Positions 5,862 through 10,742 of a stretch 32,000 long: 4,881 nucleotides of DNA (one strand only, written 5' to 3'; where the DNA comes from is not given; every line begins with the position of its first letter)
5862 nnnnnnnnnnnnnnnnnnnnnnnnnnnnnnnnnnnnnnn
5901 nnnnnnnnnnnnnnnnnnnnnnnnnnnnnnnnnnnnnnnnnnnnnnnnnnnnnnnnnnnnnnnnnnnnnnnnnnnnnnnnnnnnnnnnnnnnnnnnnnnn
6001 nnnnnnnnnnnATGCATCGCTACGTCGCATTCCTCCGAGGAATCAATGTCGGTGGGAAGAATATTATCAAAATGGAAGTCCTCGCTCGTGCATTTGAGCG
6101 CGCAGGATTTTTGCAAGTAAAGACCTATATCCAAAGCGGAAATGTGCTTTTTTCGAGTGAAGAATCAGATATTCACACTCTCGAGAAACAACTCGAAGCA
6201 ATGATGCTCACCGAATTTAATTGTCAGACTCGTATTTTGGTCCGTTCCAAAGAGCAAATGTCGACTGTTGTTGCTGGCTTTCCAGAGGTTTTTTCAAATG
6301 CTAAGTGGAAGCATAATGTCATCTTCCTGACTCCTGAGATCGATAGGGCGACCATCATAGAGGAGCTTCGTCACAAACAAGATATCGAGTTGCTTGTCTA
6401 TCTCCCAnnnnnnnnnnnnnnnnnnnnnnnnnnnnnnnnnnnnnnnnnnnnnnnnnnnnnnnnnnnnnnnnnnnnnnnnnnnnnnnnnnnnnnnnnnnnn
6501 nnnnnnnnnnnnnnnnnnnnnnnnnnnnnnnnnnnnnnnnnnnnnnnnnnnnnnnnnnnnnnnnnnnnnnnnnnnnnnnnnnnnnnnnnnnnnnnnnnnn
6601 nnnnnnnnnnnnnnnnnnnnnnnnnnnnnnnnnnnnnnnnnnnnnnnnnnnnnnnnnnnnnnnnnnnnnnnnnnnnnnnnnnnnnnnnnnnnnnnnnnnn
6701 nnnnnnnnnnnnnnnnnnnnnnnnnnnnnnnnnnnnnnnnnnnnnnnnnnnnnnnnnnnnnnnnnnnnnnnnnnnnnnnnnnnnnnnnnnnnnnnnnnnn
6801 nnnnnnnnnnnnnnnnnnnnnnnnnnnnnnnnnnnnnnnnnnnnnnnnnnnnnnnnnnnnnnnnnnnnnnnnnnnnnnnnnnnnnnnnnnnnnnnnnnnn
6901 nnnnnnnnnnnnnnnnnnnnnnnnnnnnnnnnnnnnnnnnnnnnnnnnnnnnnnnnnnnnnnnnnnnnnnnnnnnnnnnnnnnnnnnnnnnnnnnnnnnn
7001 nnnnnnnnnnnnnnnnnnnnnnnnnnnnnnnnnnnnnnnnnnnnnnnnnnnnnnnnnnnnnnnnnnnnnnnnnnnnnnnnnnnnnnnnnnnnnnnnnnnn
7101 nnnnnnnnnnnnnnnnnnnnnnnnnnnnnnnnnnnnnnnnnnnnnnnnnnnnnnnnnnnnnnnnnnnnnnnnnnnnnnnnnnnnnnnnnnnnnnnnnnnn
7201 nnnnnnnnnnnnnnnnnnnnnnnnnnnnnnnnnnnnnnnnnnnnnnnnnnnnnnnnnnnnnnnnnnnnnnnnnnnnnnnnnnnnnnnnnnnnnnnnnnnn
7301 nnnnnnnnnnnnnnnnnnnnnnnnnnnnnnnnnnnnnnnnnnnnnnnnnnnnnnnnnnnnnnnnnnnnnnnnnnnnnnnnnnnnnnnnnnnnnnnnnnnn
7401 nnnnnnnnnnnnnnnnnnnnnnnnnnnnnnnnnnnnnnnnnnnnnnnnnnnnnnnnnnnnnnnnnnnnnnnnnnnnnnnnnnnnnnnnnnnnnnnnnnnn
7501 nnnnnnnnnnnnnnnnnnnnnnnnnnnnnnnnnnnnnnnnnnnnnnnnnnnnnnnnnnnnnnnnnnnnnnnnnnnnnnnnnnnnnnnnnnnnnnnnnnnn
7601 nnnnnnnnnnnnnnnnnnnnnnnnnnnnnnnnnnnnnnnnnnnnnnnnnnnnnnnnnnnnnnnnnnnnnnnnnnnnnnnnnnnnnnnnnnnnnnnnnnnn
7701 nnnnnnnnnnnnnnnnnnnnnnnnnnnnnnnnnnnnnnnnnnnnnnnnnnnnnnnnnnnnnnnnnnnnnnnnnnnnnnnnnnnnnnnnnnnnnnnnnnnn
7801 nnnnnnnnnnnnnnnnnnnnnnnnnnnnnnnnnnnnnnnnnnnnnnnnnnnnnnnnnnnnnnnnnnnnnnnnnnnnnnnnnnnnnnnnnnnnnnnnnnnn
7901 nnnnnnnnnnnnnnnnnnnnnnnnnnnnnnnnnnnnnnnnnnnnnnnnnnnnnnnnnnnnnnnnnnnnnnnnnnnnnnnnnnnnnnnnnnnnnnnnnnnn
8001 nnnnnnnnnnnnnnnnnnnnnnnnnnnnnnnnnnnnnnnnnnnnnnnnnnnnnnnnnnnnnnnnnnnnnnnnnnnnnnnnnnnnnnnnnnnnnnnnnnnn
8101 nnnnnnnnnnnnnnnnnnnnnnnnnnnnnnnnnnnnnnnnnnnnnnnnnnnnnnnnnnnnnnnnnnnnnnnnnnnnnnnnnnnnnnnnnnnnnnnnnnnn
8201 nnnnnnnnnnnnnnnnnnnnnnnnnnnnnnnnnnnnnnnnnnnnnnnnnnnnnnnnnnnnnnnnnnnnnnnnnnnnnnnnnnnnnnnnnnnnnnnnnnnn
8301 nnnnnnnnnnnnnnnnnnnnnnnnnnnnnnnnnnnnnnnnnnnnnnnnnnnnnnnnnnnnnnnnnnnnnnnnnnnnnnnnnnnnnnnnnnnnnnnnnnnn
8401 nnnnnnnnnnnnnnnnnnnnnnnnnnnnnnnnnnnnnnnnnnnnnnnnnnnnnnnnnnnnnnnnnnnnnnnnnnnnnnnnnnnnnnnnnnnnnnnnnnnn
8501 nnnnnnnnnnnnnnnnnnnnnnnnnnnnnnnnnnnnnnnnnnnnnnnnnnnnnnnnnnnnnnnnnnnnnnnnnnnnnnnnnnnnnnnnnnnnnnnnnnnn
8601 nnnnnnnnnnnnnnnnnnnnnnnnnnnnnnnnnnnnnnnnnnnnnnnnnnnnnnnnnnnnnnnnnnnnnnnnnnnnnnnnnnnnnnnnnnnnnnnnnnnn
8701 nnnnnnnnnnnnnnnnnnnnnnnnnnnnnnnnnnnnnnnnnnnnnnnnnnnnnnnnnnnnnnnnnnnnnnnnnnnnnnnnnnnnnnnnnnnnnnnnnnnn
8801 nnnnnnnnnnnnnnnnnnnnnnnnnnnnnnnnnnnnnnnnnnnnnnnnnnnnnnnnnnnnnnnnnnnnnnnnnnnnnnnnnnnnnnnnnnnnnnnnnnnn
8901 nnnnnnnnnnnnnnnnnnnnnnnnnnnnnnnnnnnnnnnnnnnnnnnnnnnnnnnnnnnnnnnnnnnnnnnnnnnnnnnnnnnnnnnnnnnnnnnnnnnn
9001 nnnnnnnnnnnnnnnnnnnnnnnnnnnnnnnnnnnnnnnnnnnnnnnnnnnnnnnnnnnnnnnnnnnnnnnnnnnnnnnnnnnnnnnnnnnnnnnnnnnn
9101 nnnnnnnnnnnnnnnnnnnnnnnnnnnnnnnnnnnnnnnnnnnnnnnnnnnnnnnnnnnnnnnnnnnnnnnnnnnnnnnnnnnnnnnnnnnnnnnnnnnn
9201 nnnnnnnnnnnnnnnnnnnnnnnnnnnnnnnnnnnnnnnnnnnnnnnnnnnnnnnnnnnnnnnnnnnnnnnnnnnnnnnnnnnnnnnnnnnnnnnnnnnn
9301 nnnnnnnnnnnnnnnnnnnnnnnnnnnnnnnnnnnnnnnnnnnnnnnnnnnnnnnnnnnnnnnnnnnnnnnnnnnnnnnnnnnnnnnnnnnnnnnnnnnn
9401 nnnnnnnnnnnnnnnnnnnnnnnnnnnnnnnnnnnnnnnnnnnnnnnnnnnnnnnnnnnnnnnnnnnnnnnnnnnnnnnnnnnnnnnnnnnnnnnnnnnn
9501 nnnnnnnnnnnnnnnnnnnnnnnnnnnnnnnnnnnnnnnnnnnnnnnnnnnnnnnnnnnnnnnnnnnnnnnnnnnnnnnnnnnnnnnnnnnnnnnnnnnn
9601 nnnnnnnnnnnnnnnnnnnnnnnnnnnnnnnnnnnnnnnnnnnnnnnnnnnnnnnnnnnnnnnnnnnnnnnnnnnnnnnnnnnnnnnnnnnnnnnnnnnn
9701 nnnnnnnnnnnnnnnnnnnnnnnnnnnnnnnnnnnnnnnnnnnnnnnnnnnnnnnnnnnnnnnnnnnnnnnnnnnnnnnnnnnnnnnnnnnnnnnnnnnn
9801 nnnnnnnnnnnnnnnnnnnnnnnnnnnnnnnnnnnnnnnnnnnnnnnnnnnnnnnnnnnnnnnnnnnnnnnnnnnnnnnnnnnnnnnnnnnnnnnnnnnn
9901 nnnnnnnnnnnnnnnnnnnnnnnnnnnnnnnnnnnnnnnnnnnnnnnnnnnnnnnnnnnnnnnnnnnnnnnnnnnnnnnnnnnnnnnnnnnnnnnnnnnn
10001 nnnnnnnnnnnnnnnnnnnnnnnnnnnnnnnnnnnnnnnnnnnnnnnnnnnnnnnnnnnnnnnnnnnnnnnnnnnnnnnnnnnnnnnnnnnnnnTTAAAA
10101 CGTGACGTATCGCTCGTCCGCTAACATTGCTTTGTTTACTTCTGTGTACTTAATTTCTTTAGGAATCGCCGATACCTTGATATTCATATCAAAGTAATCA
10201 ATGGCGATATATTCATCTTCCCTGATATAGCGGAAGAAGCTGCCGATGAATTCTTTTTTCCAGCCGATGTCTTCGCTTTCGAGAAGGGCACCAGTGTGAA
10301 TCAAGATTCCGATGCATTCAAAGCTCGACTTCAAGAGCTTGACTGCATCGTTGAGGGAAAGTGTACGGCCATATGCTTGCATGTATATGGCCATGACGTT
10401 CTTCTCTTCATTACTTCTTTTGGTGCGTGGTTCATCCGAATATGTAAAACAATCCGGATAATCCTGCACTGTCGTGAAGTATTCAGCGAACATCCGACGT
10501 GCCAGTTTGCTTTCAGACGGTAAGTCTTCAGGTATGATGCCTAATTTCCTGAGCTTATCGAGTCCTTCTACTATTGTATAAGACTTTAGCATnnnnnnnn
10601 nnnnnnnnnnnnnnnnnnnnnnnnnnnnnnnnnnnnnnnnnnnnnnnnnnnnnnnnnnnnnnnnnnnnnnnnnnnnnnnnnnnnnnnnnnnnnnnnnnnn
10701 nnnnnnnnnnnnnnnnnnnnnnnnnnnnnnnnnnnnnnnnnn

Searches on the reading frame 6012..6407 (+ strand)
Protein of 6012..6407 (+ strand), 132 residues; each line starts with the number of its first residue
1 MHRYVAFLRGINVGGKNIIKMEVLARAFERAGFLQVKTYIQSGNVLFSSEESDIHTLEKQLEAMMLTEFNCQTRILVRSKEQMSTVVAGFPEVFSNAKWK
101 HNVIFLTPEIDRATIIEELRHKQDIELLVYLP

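Call 92: list_cluster_members(proteins=[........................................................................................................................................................, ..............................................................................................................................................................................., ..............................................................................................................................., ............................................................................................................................, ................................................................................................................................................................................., window:6012-6407:+, window:19578-19889:+, window:24981-25271:+])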
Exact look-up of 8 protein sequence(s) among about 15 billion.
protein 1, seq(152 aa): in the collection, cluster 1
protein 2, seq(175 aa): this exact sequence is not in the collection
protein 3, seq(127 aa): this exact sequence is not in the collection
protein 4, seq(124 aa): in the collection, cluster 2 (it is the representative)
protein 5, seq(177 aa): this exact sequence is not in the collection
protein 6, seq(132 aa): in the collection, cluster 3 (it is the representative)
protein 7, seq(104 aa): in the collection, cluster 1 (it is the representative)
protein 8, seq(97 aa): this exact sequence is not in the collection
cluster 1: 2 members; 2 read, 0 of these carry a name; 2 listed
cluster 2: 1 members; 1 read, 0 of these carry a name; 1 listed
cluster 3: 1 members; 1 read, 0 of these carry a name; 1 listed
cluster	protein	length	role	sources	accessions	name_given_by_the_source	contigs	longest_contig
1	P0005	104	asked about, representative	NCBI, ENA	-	-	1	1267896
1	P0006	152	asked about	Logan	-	-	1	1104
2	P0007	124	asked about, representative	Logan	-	-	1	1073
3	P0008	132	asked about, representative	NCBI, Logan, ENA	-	-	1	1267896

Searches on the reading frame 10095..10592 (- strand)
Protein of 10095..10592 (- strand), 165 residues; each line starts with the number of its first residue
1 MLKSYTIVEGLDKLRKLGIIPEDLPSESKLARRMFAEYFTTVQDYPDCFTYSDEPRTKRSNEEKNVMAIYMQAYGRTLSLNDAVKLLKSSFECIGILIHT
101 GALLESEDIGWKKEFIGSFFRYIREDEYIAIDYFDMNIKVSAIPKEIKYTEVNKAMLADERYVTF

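Call 12: search_protein_families(library=pfam, max_evalue=0.001, proteins=[window:10098-10592:-])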
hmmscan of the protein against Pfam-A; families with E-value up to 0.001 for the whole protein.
seq(165 aa): 0 families

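Call 88: find_encoding_contigs(protein=window:10095-10592:-, flank=3000, max_places=3)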
Protein window:10095-10592:- (165 aa): no gene with exactly this product is on record in the collection.
